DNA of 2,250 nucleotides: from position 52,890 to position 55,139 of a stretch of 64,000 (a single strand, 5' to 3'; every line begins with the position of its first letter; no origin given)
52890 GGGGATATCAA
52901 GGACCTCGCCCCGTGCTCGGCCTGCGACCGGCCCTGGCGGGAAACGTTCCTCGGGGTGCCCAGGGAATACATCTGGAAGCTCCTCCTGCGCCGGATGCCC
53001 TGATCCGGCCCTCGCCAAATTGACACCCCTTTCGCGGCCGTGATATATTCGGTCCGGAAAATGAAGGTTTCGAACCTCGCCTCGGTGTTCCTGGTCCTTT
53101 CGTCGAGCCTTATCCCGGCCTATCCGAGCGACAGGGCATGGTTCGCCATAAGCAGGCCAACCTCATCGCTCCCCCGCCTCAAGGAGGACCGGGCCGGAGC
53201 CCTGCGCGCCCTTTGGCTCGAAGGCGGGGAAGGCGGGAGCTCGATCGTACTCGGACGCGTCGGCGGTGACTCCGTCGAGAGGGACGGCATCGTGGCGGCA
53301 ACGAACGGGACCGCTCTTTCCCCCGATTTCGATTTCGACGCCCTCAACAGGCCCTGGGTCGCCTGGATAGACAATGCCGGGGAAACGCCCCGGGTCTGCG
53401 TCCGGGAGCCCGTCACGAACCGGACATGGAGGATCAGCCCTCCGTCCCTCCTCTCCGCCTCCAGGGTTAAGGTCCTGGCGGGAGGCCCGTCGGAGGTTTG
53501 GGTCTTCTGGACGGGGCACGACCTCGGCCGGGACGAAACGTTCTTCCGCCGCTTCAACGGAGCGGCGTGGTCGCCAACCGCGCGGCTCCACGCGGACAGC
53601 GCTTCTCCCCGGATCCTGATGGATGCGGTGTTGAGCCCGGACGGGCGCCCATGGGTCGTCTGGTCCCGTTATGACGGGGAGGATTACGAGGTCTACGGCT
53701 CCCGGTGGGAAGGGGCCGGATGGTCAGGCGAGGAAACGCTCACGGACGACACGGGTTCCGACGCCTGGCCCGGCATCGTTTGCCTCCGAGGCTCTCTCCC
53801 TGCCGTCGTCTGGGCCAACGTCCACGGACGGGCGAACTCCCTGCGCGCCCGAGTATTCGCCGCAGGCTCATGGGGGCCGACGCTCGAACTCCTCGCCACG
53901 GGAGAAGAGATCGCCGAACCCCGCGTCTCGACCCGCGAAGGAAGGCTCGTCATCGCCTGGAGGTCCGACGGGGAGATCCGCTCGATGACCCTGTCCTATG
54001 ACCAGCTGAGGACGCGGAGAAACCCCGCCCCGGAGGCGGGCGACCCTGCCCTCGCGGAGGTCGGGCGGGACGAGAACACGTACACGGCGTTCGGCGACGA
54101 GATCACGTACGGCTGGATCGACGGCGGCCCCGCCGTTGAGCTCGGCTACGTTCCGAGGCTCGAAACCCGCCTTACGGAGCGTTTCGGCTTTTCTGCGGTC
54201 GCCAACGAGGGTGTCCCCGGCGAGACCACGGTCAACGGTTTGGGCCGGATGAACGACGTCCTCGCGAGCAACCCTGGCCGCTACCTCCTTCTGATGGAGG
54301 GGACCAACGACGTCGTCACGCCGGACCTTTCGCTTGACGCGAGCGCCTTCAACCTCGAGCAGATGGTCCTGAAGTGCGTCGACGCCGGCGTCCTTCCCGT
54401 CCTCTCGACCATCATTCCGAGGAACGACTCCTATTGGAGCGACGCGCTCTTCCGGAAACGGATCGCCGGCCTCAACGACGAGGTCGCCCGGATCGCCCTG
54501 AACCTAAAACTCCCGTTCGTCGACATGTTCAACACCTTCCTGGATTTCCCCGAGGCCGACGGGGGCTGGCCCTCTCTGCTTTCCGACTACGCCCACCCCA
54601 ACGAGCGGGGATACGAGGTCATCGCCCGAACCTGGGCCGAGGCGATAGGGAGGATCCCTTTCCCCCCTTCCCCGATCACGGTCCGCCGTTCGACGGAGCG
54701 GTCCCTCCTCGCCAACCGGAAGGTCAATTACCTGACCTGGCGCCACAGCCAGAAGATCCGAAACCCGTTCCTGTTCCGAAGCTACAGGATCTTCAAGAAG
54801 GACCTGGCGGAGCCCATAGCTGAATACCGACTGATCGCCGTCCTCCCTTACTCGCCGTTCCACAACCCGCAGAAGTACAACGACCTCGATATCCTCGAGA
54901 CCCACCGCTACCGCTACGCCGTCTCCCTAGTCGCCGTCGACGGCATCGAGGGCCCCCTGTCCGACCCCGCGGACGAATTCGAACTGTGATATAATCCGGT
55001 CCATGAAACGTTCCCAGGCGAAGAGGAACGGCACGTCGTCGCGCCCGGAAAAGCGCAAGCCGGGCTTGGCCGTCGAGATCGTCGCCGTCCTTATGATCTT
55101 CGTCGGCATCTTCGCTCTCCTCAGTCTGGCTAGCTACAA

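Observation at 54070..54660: SGNH/GDSL-fold domain with GDE instead of the nucleophile-bearing GDS block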

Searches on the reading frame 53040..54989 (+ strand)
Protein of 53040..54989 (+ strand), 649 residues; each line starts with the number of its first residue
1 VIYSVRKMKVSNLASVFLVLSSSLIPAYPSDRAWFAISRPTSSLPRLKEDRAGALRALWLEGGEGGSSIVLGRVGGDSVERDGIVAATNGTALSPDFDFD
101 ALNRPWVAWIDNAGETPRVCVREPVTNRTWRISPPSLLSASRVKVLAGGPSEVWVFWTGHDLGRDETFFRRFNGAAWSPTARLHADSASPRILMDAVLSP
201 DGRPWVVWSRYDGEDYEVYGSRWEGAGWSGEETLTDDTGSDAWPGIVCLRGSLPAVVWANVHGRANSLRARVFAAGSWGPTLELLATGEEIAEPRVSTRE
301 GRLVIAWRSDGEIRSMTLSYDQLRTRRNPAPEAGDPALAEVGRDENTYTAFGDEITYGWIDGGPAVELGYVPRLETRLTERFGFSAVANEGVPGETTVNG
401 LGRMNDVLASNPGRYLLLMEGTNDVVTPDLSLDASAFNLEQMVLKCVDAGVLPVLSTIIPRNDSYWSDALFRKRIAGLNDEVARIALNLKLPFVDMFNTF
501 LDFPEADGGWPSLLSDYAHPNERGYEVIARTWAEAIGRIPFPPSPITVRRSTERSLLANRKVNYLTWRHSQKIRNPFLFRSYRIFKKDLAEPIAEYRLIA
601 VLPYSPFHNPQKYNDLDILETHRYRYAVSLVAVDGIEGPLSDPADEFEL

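Call 3: search_protein_families(library=pfam, proteins=[window:53040-54989:+], max_evalue=1)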
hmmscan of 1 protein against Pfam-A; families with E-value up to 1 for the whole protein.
window:53040-54989:+ (649 aa): 2 families
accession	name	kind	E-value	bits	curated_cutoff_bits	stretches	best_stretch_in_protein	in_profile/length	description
PF13472.12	Lipase_GDSL_2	-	6.5e-26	92.4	32.9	1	350-527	1-178/178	GDSL-like Lipase/Acylhydrolase family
PF00657.28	Lipase_GDSL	-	3.2e-09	37.7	23.6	1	348-530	1-206/208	GDSL-like Lipase/Acylhydrolase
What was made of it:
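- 54070..54660 (+): SGNH/GDSL-fold domain, residues about 344-540. Call 3: PF13472, E=6.5e-26.
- On SGNH/GDSL hydrolase superfamily (Pfam PF13472 Lipase_GDSL_2): Call 3: E=6.5e-26, 92.4 bits against a cut-off of 32.9, covering model positions 1-178 of 178.
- On GH33-type sialidase / BNR propeller (N-terminal domain): The query has no Pfam BNR or sialidase hit (call 3).
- Checked: PF00657 gives E=3.2e-9 (call 3).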

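Call 4: search_protein_families(library=ncbifam, proteins=[window:53040-54989:+], max_evalue=1)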
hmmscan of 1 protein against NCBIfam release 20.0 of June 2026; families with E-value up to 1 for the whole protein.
window:53040-54989:+ (649 aa): 1 family
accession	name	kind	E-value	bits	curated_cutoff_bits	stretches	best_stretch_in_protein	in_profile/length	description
NF007819.1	PRK10528.1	equivalog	0.0051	16.5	270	1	370-462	50-142/210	multifunctional acyl-CoA thioesterase I/protease I/lysophospholipase L1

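Call 5: search_solved_structures(query=window:53040-54989:+, max_evalue=1, show_alignments=3)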
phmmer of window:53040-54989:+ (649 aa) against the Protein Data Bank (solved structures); distinct sequences matched with E-value up to 1: 23.
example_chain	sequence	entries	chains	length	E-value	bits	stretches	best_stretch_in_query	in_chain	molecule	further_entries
9hi6_A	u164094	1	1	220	8.1e-12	47.3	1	337-539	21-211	FI6-focused design_04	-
1yzf_A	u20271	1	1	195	8.5e-09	37.4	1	350-531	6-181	lipase/acylhydrolase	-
9hi5_A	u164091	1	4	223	8.4e-07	30.8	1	386-539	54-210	GDSL-like protein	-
4ppy_A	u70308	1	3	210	1.3e-06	30.1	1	385-537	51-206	Putative acylhydrolase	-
9hi4_C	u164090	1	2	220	1.7e-05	26.4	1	386-538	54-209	FI6-focused design_03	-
7c2a_A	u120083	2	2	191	4.3e-05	25.1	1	347-538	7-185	SGNH-hydrolase family esterase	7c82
4hf7_A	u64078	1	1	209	5.6e-05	24.7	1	384-536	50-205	Putative acylhydrolase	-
7c2d_A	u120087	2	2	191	5.7e-05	24.7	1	347-538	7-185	SGNH-hydrolase family esterase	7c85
4iyj_A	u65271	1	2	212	0.00013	23.5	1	386-538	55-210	GDSL-like protein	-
4rw0_A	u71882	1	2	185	0.00021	22.8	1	350-535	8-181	Lipolytic protein G-D-S-L family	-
7c2c_A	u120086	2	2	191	0.00026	22.5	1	347-456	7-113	SGNH-hydrolase family esterase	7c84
7c23_A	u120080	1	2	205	0.00027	22.5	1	349-455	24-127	Carboxylesterase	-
7c29_A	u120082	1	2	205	0.00027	22.5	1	349-455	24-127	Carboxylesterase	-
3p94_A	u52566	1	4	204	0.00054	21.5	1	388-537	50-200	GDSL-like Lipase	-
4rsh_A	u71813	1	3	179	0.0049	18.3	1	385-503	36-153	Lipolytic protein G-D-S-L family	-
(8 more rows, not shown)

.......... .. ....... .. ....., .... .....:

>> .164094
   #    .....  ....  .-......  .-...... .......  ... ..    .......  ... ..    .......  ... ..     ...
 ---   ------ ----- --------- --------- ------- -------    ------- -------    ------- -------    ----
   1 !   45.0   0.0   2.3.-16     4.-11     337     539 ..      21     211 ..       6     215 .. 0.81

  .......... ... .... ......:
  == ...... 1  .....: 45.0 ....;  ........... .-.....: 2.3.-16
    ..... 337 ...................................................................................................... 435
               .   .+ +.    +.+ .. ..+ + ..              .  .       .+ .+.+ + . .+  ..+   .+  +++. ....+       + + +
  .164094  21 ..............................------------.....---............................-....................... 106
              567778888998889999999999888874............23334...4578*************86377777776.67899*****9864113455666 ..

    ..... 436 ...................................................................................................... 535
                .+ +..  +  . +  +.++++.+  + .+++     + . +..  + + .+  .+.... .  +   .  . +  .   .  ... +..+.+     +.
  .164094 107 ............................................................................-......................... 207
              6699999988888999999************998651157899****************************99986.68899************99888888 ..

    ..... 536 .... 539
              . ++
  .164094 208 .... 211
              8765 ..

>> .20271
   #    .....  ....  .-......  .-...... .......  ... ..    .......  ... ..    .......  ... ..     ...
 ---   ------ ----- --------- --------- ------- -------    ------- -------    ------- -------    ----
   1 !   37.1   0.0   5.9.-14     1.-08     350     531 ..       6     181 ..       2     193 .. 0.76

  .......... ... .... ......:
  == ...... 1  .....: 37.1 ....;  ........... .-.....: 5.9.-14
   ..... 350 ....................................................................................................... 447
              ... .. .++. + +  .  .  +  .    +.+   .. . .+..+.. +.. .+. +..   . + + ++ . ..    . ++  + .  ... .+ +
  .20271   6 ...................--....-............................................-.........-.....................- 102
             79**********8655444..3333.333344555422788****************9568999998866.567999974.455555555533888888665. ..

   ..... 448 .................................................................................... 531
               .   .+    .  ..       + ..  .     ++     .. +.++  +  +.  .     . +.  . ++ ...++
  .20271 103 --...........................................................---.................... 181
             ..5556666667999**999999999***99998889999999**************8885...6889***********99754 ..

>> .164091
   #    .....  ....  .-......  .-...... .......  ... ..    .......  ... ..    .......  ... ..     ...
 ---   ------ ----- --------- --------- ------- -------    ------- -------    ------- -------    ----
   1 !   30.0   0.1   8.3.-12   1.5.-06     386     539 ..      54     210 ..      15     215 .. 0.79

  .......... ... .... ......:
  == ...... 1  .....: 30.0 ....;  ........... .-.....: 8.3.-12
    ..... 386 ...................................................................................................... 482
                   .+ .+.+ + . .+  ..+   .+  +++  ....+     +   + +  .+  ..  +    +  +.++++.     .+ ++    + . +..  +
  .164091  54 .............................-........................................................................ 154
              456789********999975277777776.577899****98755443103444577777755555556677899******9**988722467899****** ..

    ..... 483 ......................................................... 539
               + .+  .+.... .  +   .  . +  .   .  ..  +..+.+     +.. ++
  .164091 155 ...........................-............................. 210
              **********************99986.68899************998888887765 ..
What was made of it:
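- Checked: phmmer against PDB aligns fGDEITyGw with fGDSITaGy of 1yzf (call 5).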

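Call 6: find_homologous_proteins(query=window:53040-54989:+, max_evalue=0.001)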
Query window:53040-54989:+ (649 aa): 133 proteins with E <= 0.001 among 8000 candidates; the best 120 are listed.
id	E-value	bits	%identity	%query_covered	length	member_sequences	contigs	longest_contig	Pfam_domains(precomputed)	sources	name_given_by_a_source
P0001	0.0e+0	1267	85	99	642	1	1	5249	PF13472.13,PF00657.29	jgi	jgi:lysophospholipase L1-like esterase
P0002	0.0e+0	1193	80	99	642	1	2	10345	PF13472.13,PF00657.29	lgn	-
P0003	0.0e+0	1193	80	99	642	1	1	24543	PF13472.13,PF00657.29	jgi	jgi:lysophospholipase L1-like esterase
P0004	0.0e+0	1193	80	99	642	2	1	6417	PF13472.13,PF00657.29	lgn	-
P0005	0.0e+0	1179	80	100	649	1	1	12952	PF13472.13,PF00657.29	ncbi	-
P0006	0.0e+0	1179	80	99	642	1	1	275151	PF13472.13,PF00657.29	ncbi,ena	-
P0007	0.0e+0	1172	80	99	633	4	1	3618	PF13472.13,PF00657.29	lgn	-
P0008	0.0e+0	1172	79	99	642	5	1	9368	PF13472.13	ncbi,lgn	-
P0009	0.0e+0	1151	78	99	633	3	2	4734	PF13472.13,PF00657.29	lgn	-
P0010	0.0e+0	1136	78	99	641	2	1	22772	PF13472.13,PF00657.29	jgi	jgi:lysophospholipase L1-like esterase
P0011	0.0e+0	1135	76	100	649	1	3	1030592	PF13472.13,PF00657.29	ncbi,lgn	-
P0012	0.0e+0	1132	78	99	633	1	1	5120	PF13472.13,PF00657.29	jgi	jgi:lysophospholipase L1-like esterase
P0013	0.0e+0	1130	78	99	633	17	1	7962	PF13472.13,PF00657.29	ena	-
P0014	0.0e+0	1119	77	99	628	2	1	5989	PF13472.13,PF00657.29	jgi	jgi:lysophospholipase L1-like esterase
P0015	0.0e+0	1101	75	99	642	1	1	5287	PF13472.13,PF00657.29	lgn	-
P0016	0.0e+0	1089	78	93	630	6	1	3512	PF13472.13,PF00657.29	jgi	jgi:lysophospholipase L1-like esterase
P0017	0.0e+0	1085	79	93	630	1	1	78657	PF13472.13,PF00657.29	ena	-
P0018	0.0e+0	1049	74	96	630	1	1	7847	PF13472.13,PF00657.29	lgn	-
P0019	0.0e+0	1033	80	86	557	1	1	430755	PF13472.13,PF00657.29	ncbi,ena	-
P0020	3.0e-290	982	94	70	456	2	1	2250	PF13472.13,PF00657.29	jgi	jgi:lysophospholipase L1-like esterase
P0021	6.9e-273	925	78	79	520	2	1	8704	PF13472.13,PF00657.29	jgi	-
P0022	3.6e-263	893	65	93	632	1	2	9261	PF13472.13,PF00657.29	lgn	-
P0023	1.0e-218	746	53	99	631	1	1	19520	PF13472.13,PF00657.29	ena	-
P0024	6.3e-218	743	56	94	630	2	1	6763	PF13472.13,PF00657.29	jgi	jgi:lysophospholipase L1-like esterase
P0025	9.5e-217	739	52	99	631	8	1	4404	PF13472.13,PF00657.29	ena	-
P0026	3.1e-216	738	53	99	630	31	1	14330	PF13472.13,PF00657.29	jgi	-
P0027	2.5e-215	735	54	99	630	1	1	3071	PF13472.13,PF00657.29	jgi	jgi:lysophospholipase L1-like esterase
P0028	4.7e-214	731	54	99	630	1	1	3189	PF13472.13,PF00657.29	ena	-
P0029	3.9e-210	718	54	94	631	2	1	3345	PF13472.13,PF00657.29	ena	-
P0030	8.2e-210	717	51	99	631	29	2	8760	PF13472.13,PF00657.29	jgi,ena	jgi:lysophospholipase L1-like esterase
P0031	2.6e-208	712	52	99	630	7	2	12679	PF13472.13,PF00657.29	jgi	-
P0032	9.5e-208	710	53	93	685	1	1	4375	PF13472.13,PF00657.29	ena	-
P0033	6.6e-206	704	56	86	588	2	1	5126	PF13472.13,PF00657.29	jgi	jgi:lysophospholipase L1-like esterase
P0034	6.6e-203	694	52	93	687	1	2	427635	PF13472.13,PF00657.29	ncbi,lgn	-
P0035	2.0e-202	692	84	57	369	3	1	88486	PF13472.13,PF00657.29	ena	-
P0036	8.4e-202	690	52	93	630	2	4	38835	PF13472.13,PF00657.29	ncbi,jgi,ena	-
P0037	2.8e-201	688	52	93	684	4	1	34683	PF13472.13,PF00657.29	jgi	jgi:lysophospholipase L1-like esterase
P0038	7.7e-200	684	50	99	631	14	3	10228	PF13472.13,PF00657.29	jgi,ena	-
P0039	1.2e-197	676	51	93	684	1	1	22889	PF13472.13,PF00657.29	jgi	jgi:lysophospholipase L1-like esterase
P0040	7.1e-195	667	50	93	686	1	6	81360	PF13472.13,PF00657.29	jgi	-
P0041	2.6e-194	665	50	92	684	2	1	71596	PF13472.13,PF00657.29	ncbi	ncbi:MAG: SGNH/GDSL hydrolase family protein [Candidatus Aminicenantales bacterium]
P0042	1.1e-182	627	57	77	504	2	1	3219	PF13472.13,PF00657.29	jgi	jgi:lysophospholipase L1-like esterase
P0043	1.9e-178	613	51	81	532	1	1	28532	PF13472.13,PF00657.29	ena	-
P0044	3.4e-153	529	41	92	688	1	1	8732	PF13472.13,PF00657.29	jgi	jgi:lysophospholipase L1-like esterase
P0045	3.2e-148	513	39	92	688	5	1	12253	PF13472.13,PF00657.29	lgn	-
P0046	8.1e-146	505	39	93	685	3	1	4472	PF13472.13,PF00657.29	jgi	-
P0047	1.2e-145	505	39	94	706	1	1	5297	PF13472.13,PF00657.29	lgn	-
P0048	2.8e-142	493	39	93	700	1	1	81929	PF13472.13,PF00657.29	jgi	-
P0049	3.5e-140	486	39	94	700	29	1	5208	PF13472.13,PF00657.29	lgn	-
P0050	1.8e-138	481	38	92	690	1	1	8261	PF13472.13,PF00657.29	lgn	-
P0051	1.8e-137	478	38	92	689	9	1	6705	PF13472.13,PF00657.29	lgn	-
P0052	3.2e-133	463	37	92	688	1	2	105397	PF13472.13,PF00657.29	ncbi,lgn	-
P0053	8.8e-133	462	38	93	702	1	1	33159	PF13472.13,PF00657.29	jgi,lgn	jgi:lysophospholipase L1-like esterase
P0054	1.2e-132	462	39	93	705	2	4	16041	PF13472.13,PF00657.29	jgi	jgi:lysophospholipase L1-like esterase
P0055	3.5e-132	460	37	92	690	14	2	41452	PF13472.13,PF00657.29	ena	-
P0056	2.5e-131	457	37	93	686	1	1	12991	PF13472.13,PF00657.29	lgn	-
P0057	1.3e-129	452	38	92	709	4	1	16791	PF13472.13,PF00657.29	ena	-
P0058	2.1e-129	451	37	92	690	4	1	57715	PF13472.13,PF00657.29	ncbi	ncbi:MAG: GDSL-type esterase/lipase family protein [Acidobacteriota bacterium]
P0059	3.7e-129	450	38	93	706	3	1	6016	PF13472.13,PF00657.29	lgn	-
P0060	4.2e-129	450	38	93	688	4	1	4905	PF13472.13,PF00657.29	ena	-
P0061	8.3e-128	446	36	94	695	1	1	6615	PF13472.13,PF00657.29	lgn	-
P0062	3.2e-126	440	37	92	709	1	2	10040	PF13472.13,PF00657.29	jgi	jgi:lysophospholipase L1-like esterase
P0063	6.7e-125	436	37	93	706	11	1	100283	PF13472.13,PF00657.29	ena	-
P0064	4.3e-124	433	37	95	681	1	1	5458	PF13472.13,PF00657.29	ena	-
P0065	6.5e-124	433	38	90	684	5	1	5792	PF13472.13,PF00657.29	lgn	-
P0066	1.1e-123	432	36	92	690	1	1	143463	PF13472.13,PF00657.29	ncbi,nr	ncbi:MAG: hypothetical protein GF421_06830 [Candidatus Aminicenantes bacterium]|nr:hypothetical prot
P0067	5.3e-123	430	37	93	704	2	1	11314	PF13472.13,PF00657.29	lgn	-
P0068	9.9e-123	429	36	95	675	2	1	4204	PF13472.13,PF00657.29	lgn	-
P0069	8.1e-122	426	37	93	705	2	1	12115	PF13472.13,PF00657.29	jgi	jgi:lysophospholipase L1-like esterase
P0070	2.0e-121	425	36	94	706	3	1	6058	PF13472.13,PF00657.29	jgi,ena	-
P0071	6.3e-121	423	37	96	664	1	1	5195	PF13472.13,PF00657.29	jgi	jgi:lysophospholipase L1-like esterase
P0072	8.0e-121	423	37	92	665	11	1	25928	PF13472.13,PF00657.29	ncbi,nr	ncbi:MAG: hypothetical protein GQ545_06920 [Candidatus Aminicenantes bacterium]|nr:hypothetical prot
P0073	1.3e-116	409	41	76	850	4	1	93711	PF13472.13,PF00657.29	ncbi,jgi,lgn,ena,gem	ncbi:MAG: GDSL-type esterase/lipase family protein [Candidatus Aminicenantales bacterium]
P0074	4.0e-116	407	36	92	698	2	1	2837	PF13472.13,PF00657.29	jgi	jgi:lysophospholipase L1-like esterase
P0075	8.0e-114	399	36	90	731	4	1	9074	PF13472.13,PF00657.29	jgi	-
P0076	9.9e-112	392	40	76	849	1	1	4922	PF13472.13,PF00657.29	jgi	jgi:lysophospholipase L1-like esterase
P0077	2.0e-111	391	37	94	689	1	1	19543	PF13472.13,PF00657.29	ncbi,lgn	-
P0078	6.3e-109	383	37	93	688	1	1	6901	PF13472.13,PF00657.29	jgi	jgi:lysophospholipase L1-like esterase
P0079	6.1e-108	380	33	93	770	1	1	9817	PF13472.13,PF00657.29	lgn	-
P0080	2.9e-107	378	35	97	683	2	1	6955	PF15892.12,PF13472.13,PF00657.29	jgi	jgi:lysophospholipase L1-like esterase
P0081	5.6e-106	373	33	94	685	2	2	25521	PF13472.13,PF00657.29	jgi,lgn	-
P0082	1.9e-105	372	34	92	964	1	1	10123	PF25523.2,PF13472.13,PF16794.12,PF00041.28,PF00657.29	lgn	-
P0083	2.8e-105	371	33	94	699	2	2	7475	PF13472.13,PF00657.29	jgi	-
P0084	9.2e-104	366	34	93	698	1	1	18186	PF13472.13,PF00657.29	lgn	-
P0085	3.3e-103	364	33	92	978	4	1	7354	PF25523.2,PF13472.13,PF16794.12,PF00041.28,PF00657.29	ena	-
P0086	7.9e-103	363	33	98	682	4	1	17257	PF15892.12,PF13472.13,PF00657.29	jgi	jgi:lysophospholipase L1-like esterase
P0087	3.6e-101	358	32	92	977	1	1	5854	PF25523.2,PF13472.13,PF16794.12,PF00041.28,PF00657.29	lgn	-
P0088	1.6e-100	355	34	92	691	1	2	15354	PF13472.13,PF00657.29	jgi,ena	-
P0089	2.5e-100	355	31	92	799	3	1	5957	PF13472.13,PF00657.29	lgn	-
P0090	6.5e-100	353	33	92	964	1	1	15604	PF25523.2,PF13472.13,PF00041.28,PF00657.29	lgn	-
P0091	1.4e-98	349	32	92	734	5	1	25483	PF13472.13,PF00657.29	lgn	-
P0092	8.0e-98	347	34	90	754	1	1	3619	PF13472.13,PF00657.29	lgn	-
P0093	1.1e-97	346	32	92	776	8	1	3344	PF13472.13,PF00657.29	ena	-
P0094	4.3e-97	344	34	90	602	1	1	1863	PF13472.13,PF00657.29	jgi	jgi:lysophospholipase L1-like esterase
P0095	3.2e-96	341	34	89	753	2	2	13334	PF13472.13,PF00657.29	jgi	jgi:lysophospholipase L1-like esterase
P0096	5.9e-96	340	33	92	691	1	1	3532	PF13472.13,PF00657.29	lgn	-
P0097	6.0e-94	334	32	92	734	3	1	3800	PF13472.13,PF00657.29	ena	-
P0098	6.4e-94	334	33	92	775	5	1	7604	PF13472.13,PF00657.29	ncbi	-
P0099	1.0e-93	333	32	96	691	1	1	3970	PF13472.13,PF00657.29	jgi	jgi:lysophospholipase L1-like esterase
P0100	2.2e-93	332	32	92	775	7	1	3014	PF13472.13,PF00657.29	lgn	-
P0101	2.2e-93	332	31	93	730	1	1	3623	PF13472.13,PF00657.29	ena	-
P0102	5.0e-93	331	34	92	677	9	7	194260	PF13472.13,PF00657.29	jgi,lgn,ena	jgi:lysophospholipase L1-like esterase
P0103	8.7e-93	330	32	92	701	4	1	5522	PF13472.13,PF00657.29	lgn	-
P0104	6.9e-92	327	33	93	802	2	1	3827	PF13472.13,PF00657.29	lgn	-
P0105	7.1e-92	327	32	92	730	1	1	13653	PF13472.13,PF00657.29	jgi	jgi:lysophospholipase L1-like esterase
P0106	8.1e-90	320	34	92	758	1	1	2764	PF13472.13,PF00657.29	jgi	-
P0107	9.6e-90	320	33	92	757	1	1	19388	PF13472.13,PF00657.29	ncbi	-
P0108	7.1e-85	304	29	93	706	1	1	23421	PF13472.13,PF00657.29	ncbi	-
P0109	8.4e-82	294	32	92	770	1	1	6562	PF13472.13,PF00657.29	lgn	-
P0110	3.5e-81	291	34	74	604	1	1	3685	PF13472.13,PF00657.29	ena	-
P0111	9.3e-81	290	32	76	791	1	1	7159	PF19190.7,PF13472.13,PF00657.29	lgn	-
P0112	9.5e-80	287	32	84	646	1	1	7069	PF13472.13,PF00657.29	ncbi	-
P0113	1.6e-78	283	33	93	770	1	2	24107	PF13472.13,PF00657.29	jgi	jgi:lysophospholipase L1-like esterase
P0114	4.5e-77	278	32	76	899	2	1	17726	PF19190.7,PF13472.13,PF00657.29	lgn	-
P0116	6.2e-59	218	33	60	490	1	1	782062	PF13472.13,PF00657.29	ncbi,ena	-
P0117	1.4e-49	187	43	30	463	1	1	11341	PF13472.13,PF00657.29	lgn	-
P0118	1.2e-48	184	42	30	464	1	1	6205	PF13472.13,PF00657.29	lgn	-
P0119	5.5e-48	182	29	67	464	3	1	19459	PF13472.13,PF00657.29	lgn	-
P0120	2.0e-34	137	28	58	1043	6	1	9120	PF13472.13,PF00657.29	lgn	-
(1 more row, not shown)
